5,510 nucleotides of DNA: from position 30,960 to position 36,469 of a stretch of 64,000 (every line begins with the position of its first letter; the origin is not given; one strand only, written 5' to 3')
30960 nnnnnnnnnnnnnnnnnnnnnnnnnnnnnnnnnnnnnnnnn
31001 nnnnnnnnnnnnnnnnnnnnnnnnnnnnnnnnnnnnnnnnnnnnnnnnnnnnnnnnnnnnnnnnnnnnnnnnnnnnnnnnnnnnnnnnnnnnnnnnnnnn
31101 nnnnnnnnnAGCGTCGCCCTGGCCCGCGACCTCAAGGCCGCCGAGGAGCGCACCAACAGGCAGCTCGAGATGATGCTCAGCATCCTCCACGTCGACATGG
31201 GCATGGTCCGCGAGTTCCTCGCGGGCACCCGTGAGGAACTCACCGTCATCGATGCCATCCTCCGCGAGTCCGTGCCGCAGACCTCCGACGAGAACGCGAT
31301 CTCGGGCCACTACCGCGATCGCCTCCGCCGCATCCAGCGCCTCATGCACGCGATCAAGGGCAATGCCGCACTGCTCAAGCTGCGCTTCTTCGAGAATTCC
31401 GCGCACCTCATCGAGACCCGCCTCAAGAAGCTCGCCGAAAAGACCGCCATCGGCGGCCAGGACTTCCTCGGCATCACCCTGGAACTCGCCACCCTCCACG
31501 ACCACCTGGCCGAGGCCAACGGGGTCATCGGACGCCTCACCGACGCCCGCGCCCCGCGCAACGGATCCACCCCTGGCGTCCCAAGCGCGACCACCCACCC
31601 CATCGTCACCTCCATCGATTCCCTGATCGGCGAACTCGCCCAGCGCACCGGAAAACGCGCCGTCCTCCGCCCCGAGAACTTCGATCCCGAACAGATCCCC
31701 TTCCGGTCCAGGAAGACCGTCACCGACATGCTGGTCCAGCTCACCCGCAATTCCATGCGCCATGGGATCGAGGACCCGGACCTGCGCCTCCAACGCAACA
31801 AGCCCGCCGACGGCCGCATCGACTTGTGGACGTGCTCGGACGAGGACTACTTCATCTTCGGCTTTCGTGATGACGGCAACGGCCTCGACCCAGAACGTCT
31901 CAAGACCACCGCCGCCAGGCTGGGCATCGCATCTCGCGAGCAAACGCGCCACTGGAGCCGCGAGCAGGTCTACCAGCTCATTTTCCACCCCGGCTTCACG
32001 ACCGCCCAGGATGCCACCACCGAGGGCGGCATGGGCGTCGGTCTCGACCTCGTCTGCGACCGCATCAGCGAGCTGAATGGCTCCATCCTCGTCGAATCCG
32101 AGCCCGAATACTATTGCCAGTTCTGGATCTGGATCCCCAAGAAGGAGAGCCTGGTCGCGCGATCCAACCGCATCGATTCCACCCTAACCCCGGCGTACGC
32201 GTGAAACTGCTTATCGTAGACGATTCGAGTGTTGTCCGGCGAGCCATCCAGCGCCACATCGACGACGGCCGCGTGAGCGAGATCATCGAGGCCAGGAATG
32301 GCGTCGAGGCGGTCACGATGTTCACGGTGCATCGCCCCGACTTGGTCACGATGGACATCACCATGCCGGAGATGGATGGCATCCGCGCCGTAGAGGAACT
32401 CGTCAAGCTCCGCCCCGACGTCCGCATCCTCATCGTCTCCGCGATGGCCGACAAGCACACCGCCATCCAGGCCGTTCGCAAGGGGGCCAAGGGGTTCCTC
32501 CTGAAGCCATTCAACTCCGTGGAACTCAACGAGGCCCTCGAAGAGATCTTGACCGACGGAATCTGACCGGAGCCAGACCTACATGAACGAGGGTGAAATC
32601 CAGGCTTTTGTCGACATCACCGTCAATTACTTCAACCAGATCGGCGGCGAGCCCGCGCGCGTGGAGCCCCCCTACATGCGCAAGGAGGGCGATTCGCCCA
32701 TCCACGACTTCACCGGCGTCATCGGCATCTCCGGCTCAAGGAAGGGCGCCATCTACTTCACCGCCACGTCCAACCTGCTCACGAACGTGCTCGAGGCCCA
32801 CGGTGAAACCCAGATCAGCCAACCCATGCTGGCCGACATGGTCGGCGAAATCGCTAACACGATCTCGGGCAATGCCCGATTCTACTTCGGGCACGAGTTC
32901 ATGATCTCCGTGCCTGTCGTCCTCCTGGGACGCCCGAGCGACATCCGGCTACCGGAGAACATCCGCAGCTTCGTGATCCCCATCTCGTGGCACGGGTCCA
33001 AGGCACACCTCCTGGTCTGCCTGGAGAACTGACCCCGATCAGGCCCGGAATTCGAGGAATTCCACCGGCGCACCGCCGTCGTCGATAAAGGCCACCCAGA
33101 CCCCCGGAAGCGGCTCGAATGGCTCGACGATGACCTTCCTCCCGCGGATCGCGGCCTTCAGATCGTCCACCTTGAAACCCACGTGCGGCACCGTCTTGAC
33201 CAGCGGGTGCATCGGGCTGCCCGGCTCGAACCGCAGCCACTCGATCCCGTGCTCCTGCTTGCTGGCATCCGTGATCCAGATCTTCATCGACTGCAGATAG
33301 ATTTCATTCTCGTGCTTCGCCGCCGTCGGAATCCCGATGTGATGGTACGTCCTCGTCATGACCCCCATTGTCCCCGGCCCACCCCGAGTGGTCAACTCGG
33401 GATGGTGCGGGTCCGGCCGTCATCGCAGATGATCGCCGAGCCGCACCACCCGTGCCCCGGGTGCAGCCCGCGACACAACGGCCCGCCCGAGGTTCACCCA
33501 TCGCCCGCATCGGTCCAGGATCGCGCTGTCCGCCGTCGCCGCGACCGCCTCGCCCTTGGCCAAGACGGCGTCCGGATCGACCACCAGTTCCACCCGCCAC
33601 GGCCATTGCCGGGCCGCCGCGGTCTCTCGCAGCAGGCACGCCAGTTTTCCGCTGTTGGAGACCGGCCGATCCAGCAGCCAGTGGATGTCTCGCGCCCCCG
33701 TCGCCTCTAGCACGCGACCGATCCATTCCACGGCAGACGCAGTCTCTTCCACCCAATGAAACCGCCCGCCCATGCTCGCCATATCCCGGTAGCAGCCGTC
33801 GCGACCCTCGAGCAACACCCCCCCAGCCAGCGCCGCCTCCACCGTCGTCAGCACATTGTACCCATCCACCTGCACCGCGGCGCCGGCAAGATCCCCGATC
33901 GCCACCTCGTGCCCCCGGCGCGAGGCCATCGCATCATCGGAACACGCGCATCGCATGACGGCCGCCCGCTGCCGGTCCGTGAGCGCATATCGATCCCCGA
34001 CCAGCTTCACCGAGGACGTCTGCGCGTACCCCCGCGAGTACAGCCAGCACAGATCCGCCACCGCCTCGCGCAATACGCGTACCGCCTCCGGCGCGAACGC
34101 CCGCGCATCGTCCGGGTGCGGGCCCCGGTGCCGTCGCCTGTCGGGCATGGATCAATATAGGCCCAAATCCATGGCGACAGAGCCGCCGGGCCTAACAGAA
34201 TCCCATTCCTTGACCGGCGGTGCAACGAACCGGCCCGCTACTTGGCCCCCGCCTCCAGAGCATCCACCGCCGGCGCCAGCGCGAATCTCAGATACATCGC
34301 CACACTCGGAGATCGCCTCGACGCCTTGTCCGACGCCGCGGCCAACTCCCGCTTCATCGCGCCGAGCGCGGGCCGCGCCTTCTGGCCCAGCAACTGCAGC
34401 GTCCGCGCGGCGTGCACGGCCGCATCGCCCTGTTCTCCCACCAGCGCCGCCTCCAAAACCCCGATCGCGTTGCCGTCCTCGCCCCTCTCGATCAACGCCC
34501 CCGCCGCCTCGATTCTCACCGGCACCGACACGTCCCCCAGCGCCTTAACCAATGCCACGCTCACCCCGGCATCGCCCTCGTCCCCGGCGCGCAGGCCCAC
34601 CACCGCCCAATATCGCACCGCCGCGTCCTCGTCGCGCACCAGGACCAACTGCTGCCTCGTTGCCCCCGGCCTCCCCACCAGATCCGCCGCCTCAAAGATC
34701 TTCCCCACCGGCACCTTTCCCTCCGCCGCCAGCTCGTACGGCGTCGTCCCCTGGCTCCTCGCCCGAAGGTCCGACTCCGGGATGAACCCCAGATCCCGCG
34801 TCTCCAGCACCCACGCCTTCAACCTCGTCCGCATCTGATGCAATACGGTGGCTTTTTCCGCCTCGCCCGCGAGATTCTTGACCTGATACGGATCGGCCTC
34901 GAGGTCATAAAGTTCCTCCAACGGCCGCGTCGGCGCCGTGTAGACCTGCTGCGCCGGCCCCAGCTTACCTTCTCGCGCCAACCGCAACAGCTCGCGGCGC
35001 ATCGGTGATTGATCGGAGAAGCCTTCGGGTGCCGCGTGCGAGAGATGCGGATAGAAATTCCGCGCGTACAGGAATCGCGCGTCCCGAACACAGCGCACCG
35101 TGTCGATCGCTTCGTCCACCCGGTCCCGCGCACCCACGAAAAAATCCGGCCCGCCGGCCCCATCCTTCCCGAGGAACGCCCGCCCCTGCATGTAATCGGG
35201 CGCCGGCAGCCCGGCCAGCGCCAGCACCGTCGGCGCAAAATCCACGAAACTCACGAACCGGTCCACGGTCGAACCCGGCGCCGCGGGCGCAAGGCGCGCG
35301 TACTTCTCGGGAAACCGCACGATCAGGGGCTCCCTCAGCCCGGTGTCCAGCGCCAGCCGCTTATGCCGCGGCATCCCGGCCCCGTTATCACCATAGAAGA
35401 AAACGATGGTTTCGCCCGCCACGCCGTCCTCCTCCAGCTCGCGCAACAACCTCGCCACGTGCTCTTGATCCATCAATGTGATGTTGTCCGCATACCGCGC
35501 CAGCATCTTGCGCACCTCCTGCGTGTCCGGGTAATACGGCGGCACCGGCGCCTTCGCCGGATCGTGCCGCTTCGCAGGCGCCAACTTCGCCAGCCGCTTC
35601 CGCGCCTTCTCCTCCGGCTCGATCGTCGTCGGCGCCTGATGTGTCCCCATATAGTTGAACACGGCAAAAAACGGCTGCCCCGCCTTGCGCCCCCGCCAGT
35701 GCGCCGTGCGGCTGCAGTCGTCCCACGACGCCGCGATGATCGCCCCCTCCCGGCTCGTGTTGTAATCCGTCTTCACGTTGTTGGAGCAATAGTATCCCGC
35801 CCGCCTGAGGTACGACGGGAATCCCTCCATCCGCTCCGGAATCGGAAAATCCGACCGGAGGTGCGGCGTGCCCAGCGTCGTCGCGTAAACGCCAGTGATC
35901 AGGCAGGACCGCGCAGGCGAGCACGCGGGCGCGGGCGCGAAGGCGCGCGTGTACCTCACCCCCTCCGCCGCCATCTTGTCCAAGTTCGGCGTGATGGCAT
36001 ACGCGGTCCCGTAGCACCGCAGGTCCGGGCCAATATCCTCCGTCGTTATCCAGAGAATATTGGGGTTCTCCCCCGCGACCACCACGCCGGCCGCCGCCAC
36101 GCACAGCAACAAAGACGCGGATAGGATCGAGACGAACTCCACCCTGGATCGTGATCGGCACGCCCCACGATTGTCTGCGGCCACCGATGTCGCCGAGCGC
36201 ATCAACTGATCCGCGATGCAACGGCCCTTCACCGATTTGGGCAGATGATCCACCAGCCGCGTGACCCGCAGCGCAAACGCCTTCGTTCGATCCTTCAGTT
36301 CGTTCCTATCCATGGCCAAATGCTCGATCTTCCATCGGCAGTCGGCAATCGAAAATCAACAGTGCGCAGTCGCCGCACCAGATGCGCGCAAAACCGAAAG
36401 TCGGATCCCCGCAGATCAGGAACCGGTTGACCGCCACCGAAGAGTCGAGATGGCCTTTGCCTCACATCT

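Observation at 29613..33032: Self-contained chemosensory module: transmembrane CheA-like kinase with its own CHASE4-HAMP-PAS sensor and no P5/CheW domain, coupled to CheY and CheX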

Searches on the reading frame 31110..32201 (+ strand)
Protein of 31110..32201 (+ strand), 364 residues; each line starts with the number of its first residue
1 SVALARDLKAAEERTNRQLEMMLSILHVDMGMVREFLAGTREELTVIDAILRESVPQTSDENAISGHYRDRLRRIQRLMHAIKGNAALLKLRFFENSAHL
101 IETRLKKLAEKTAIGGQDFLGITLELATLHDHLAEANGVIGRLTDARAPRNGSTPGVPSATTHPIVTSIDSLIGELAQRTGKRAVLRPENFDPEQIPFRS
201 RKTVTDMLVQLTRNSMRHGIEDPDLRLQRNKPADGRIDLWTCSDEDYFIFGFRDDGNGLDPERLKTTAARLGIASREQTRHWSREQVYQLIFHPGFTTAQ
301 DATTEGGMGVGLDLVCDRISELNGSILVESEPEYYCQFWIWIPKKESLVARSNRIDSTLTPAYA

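Call 17: search_protein_representatives(protein=window:31110-32201:+)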
Query: 364 residues. Proteins with E-value up to 0.001 (for the whole library): 33412; up to 1e-10: 24256; up to 1e-30: 525. The best 150 are listed.
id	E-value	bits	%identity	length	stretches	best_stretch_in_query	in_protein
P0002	1.9e-198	675.3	83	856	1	1-356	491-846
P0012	1.1e-61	225.6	37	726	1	2-345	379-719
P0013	7.1e-61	222.9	37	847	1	2-331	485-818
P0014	8.2e-59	216.1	40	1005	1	2-341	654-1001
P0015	7.5e-58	212.9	38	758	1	2-347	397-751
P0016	1.2e-56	208.9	38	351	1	24-348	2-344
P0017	1.0e-55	205.9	37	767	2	151-344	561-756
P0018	3.9e-55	204.0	36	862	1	2-344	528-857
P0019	5.0e-55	203.7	35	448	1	2-346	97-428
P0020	5.3e-55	203.6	36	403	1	2-346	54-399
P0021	8.7e-55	202.9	35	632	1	2-346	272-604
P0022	1.0e-54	202.6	36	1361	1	2-346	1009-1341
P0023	1.8e-54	201.8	38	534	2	155-344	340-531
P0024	1.8e-54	201.8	36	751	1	2-347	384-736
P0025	2.3e-54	201.5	35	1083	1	4-344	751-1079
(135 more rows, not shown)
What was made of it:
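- Tried and rejected: The exhaustive HMMER search was needed (call 17).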

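Call 27: search_protein_families(library=pfam, alignment_id=A2, max_evalue=0.001)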
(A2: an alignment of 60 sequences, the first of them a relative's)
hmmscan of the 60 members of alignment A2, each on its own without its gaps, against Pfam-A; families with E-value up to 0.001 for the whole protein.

A. member 1, P0012 (726 aa): 3 families
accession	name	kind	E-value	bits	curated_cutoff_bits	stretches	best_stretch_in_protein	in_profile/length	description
PF02518.31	HATPase_c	-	3.9e-14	53.5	26.4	1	580-719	4-110/111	Histidine kinase-, DNA gyrase B-, and HSP90-like ATPase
PF13675.11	PilJ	-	2.2e-12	47.5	26.6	1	33-103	1-68/114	Type IV pili methyl-accepting chemotaxis transducer N-term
PF01627.28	Hpt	-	2.7e-09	37.6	24.6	1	410-504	3-82/84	Hpt domain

B. families by the number of members that match (of 60 scanned): 28 families (the first 25 are shown)
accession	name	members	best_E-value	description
PF02518.31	HATPase_c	60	1.9e-17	Histidine kinase-, DNA gyrase B-, and HSP90-like ATPase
PF01627.28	Hpt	54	5.4e-13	Hpt domain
PF13675.11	PilJ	12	1.3e-22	Type IV pili methyl-accepting chemotaxis transducer N-term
PF07495.19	Y_Y_Y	11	3.8e-20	Y_Y_Y domain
PF07494.17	Reg_prop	10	4.1e-77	Two component regulator propeller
PF08450.18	SGL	9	1.2e-10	SMP-30/Gluconolactonase/LRE-like region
PF23748.1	Beta-prop_LRRK2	7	1.3e-16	LRRK2 beta propeller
PF13185.12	GAF_2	5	7.9e-59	GAF domain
PF01590.32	GAF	5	1.2e-40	GAF domain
PF13426.13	PAS_9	5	2.4e-13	PAS domain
PF13492.12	GAF_3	4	1.7e-29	GAF domain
PF08448.16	PAS_4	4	1.3e-20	PAS fold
PF00989.32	PAS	4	1.3e-10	PAS fold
PF00672.30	HAMP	3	2e-12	HAMP domain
PF13188.13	PAS_8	3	0.00066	PAS domain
PF07695.17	7TMR-DISM_7TM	1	2.8e-13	7TM diverse intracellular signalling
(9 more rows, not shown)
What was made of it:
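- On CheA (HKII): CheW was found in 0 of 60 relatives (call 27).
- On Class III histidine kinase (HKIII): Sensors are diverse across the family (call 27).
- Checked: Hpt is detected in 54 of 60 relatives (call 27).
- CheW and H-kinase_dim were found in 0 of 60, and the N-terminal sensors vary widely: PilJ, Reg_prop/Y_Y_Y, GAF, PAS, HAMP, dCache, an ammonium transporter and 7TMR-DISM (call 27).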

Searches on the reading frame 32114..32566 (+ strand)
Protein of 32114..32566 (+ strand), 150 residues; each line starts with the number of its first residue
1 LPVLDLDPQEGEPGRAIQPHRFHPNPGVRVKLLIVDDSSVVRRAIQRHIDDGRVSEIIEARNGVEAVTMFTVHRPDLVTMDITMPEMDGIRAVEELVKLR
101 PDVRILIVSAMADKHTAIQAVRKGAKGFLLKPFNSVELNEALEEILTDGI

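Call 3: search_protein_families(library=pfam, proteins=[window:32114-32566:+], max_evalue=0.1)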
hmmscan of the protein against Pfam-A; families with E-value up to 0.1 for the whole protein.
window:32114-32566:+ (150 aa): 1 family
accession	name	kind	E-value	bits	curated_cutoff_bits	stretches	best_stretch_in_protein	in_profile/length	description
PF00072.30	Response_reg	-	6.9e-28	97.5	30.2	1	33-142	2-110/111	Response regulator receiver domain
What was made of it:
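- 32201..32566 (+): cheY-like single-domain response regulator, 121 aa. Its GTG start overlaps the kinase stop (GTGA). The phospho-acceptor is Asp52. Pfam Response_reg, E 6.9e-28 (call 3).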

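Call 4: search_protein_families(library=ncbifam, proteins=[window:32114-32566:+], max_evalue=0.1)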
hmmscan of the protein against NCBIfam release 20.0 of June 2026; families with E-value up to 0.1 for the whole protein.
window:32114-32566:+ (150 aa): 104 families (the best 25 are shown)
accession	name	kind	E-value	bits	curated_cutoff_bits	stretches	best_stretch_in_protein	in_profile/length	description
NF001965.0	PRK00742.1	subfamily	1.2e-26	93.8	293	1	29-140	3-116/357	chemotaxis-specific protein-glutamate methyltransferase CheB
NF041367.1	CheY_Halo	equivalog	2.8e-25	88.9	200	1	33-145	2-113/114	chemotaxis protein CheY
NF008469.0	PRK11361.1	equivalog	1.1e-23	83.7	714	1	31-141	6-115/461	acetoacetate metabolism transcriptional regulator AtoC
NF009206.0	PRK12555.1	subfamily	8.5e-20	71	342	1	30-137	1-110/340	chemotaxis-specific protein-glutamate methyltransferase CheB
NF045505.1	RR_RssB_Pseudo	equivalog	4.4e-19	68.8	700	1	29-138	5-113/394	two-component system response regulator RssB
NF007935.0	PRK10651.1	equivalog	4.5e-19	68.5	250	1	30-144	7-122/216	two-component system response regulator NarL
NF007969.0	PRK10693.1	equivalog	4.6e-19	68.6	329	1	29-141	7-119/337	two-component system response regulator RssB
NF045944.1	ResRegRpaBCyano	equivalog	9.3e-19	67.7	330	1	33-146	1-112/229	response regulator transcription factor RpaB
NF011896.0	PRK15369.1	equivalog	2.9e-17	63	242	1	29-142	3-117/211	two component system response regulator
NF052445.1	RespRegMctR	equivalog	3.7e-17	62.4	300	1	30-147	2-120/205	two-component system response regulator MctR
TIGR01818.1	ntrC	equivalog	6e-17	61.6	558.6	1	33-137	2-105/463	nitrogen regulation protein NR(I)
NF007018.1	PRK09483.1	equivalog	7.8e-17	61.6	280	1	30-144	2-117/217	UvrY/SirA/GacA family response regulator transcription factor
TIGR02875.1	spore_0_A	equivalog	1.1e-16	60.9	200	1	29-145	2-121/262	sporulation transcription factor Spo0A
NF007901.0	PRK10610.1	equivalog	1.6e-16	60.6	189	1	30-146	6-124/129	chemotaxis response regulator CheY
NF046020.1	HisKinCckABruc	equivalog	2.9e-16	58.5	1000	1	31-146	751-867/868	cell cycle histidine kinase CckA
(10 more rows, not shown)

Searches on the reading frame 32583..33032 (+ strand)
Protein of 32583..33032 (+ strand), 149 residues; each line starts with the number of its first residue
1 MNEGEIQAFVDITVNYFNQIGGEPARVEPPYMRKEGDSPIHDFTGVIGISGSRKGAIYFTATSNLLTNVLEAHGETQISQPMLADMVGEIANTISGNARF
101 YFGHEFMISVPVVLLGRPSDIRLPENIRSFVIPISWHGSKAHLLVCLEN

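Call 3: search_protein_families(library=pfam, proteins=[window:32583-33032:+], max_evalue=0.1)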
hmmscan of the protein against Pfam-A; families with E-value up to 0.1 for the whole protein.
window:32583-33032:+ (149 aa): 1 family
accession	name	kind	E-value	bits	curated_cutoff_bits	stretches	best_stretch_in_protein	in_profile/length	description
PF13690.11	CheX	-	1.3e-18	67.3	27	1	43-134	1-93/94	Chemotaxis phosphatase CheX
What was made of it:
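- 32583..33032 (+): cheX, a CheY-P phosphatase of 149 aa, 16 nt after cheY. It is the last gene of the block; the next gene converges from the minus strand. Pfam CheX, E 1.3e-18 (call 3).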

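Call 4: search_protein_families(library=ncbifam, proteins=[window:32583-33032:+], max_evalue=0.1)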
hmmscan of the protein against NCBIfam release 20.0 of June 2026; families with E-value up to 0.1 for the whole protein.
window:32583-33032:+ (149 aa): 1 family
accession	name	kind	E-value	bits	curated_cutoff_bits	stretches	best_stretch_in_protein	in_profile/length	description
NF041094.1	CheX_Thtogales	equivalog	3.3e-05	23.7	280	1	6-124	6-129/152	CheY-P phosphatase CheX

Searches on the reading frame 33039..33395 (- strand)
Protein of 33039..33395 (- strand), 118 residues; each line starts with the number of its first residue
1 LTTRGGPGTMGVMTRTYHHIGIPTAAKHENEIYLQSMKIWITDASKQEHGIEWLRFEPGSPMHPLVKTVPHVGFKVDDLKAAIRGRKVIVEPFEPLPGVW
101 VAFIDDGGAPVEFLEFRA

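Call 3: search_protein_families(library=pfam, proteins=[window:33039-33395:-], max_evalue=0.1)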
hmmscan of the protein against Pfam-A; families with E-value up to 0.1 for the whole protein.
window:33039-33395:- (118 aa): 1 family
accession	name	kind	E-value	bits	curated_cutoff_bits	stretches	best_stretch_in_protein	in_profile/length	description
PF04648.17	MF_alpha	-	0.074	13.8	19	0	53-62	3-12/13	Yeast mating factor alpha hormone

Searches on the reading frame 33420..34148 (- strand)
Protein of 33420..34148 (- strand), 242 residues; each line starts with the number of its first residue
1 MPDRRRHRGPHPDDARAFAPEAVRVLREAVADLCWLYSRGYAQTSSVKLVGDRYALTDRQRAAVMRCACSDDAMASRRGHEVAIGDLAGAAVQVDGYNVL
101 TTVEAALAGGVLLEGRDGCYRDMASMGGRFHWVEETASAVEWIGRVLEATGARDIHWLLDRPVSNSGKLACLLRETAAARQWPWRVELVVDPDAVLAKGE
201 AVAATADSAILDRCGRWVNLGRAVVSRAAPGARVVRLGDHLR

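Call 3: search_protein_families(library=pfam, proteins=[window:33420-34148:-], max_evalue=0.1)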
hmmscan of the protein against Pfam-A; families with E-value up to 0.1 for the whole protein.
window:33420-34148:- (242 aa): 2 families
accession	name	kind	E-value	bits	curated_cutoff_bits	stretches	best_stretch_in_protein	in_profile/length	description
PF18481.7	DUF5616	-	2.1e-44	151.7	27.6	1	86-222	3-139/140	Domain of unknown function (DUF5616)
PF04256.18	DUF434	-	1.8e-20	72.8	27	1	26-78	2-54/56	Protein of unknown function (DUF434)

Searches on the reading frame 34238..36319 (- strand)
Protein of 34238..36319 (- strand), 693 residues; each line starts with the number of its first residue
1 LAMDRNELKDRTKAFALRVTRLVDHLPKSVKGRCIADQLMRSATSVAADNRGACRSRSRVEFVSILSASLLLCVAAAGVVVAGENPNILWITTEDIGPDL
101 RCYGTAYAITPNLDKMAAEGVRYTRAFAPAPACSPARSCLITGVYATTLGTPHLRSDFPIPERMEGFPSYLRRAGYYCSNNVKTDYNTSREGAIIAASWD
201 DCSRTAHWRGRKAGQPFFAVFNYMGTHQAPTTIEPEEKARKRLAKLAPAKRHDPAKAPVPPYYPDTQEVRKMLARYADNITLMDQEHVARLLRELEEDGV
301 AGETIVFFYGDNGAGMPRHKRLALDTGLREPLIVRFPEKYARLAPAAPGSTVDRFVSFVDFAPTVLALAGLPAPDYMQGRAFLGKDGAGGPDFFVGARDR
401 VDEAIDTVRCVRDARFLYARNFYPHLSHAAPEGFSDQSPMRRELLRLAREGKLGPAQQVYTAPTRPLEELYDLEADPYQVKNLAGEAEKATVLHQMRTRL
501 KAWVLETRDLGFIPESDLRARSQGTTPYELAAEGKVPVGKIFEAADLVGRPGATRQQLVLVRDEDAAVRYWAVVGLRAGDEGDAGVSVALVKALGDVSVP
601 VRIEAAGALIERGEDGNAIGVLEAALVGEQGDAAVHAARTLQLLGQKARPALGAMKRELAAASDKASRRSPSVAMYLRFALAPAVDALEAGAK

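Call 48: search_protein_families(library=pfam, proteins=[window:34238-36319:-], max_evalue=0.001)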
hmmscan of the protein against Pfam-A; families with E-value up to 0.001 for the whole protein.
window:34238-36319:- (693 aa): 3 families
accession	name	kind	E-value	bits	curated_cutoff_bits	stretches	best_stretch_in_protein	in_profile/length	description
PF00884.28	Sulfatase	-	3.7e-39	135.2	25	1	86-370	1-300/301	Sulfatase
PF16347.10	SGSH_C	-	3.2e-14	53.8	29.3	1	320-383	8-65/154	N-sulphoglucosamine sulphohydrolase, C-terminal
PF05635.17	23S_rRNA_IVP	-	0.00015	22.4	33.8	1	10-69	7-65/106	23S rRNA-intervening sequence protein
